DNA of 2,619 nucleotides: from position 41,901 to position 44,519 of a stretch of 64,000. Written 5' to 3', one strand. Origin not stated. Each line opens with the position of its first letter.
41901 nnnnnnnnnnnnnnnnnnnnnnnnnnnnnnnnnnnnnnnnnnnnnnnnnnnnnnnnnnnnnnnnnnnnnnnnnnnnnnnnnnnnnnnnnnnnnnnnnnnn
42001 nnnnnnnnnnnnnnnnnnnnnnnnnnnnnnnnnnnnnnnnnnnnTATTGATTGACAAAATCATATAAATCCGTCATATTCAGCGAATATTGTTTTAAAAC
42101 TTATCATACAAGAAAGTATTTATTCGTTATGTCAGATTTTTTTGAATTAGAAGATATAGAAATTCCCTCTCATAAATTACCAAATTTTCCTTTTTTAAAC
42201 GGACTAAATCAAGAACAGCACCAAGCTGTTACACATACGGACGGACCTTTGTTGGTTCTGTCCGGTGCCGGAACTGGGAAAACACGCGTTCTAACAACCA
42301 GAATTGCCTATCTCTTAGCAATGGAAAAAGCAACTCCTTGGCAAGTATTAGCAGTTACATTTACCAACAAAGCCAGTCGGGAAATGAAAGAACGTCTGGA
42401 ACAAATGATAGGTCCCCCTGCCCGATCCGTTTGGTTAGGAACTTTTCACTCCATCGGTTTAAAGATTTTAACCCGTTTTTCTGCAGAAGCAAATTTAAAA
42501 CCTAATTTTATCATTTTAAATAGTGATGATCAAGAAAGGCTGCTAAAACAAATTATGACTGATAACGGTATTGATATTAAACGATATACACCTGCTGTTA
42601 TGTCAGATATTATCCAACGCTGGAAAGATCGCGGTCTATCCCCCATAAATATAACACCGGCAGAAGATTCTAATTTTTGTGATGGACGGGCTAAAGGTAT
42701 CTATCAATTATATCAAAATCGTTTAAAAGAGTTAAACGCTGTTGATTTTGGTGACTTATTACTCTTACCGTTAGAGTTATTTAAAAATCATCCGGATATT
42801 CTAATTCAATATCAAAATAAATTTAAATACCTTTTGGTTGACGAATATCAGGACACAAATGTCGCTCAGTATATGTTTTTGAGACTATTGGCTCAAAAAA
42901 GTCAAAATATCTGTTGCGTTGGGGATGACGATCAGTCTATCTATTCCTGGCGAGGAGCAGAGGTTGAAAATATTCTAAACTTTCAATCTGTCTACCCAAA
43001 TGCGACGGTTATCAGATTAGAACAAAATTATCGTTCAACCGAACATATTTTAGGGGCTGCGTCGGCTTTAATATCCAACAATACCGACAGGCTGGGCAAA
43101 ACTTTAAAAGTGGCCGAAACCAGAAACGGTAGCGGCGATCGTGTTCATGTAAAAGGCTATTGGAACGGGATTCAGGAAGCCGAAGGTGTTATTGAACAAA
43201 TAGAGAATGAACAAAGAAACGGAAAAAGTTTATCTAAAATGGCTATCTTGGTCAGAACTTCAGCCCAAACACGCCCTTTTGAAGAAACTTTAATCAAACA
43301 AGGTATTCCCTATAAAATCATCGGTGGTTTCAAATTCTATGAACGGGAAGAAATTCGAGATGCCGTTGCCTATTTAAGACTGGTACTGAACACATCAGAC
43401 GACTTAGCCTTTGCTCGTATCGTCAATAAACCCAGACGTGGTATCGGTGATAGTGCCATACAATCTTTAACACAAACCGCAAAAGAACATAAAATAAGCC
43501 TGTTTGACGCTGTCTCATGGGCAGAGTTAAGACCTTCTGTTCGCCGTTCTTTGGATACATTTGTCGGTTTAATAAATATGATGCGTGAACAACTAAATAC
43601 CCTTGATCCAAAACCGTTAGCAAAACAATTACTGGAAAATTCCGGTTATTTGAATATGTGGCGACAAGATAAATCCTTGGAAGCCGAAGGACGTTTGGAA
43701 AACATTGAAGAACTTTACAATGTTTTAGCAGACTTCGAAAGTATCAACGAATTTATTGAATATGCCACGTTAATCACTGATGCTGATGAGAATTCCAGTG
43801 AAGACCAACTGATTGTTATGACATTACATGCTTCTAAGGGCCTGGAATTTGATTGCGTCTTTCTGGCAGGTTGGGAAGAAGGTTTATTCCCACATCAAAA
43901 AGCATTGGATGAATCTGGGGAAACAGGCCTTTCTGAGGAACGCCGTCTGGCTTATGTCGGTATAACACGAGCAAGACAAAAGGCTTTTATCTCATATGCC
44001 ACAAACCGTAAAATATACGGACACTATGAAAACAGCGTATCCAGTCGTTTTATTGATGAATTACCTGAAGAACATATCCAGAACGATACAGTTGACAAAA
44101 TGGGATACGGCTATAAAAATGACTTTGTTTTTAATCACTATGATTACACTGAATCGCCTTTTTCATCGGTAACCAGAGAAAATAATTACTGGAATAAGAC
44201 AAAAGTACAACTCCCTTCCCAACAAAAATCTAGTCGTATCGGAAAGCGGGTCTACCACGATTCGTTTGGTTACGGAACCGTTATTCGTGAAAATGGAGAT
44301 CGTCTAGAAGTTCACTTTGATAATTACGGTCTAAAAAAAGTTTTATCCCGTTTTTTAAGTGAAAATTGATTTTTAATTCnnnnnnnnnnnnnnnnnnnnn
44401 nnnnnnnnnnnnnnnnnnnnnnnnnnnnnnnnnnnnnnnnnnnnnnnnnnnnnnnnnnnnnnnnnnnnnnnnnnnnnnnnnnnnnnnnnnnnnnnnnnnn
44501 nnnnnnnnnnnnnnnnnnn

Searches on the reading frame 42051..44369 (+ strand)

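Call 15: search_protein_families(library=pfam, proteins=[window:42051-44369:+], max_evalue=0.001)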
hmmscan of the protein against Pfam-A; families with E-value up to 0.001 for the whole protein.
window:42051-44369:+ (772 aa): 7 families
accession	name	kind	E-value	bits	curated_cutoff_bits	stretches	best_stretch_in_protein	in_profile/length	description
PF00580.27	UvrD-helicase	-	1e-90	304.6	23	1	52-315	1-270/271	UvrD/REP helicase N-terminal domain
PF13361.12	UvrD_C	-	9.1e-74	249.4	25.6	1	321-651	1-349/350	UvrD-like helicase C-terminal domain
PF13245.12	AAA_19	-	1.3e-21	77.6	25.1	1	56-299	1-132/134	AAA domain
PF13538.12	UvrD_C_2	-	4.6e-09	36.4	27.4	0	588-606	3-21/52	UvrD-like helicase C-terminal domain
PF13604.12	AAA_30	-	1.4e-08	35.1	27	0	52-117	2-67/191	AAA domain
PF21196.3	PcrA_UvrD_tudor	-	2.8e-05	24.3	23.9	1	730-768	1-43/48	PcrA/UvrD tudor domain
PF01443.25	Viral_helicase1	-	6.3e-05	23.3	21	0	256-314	58-115/228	Viral superfamily 1 RNA helicase core domain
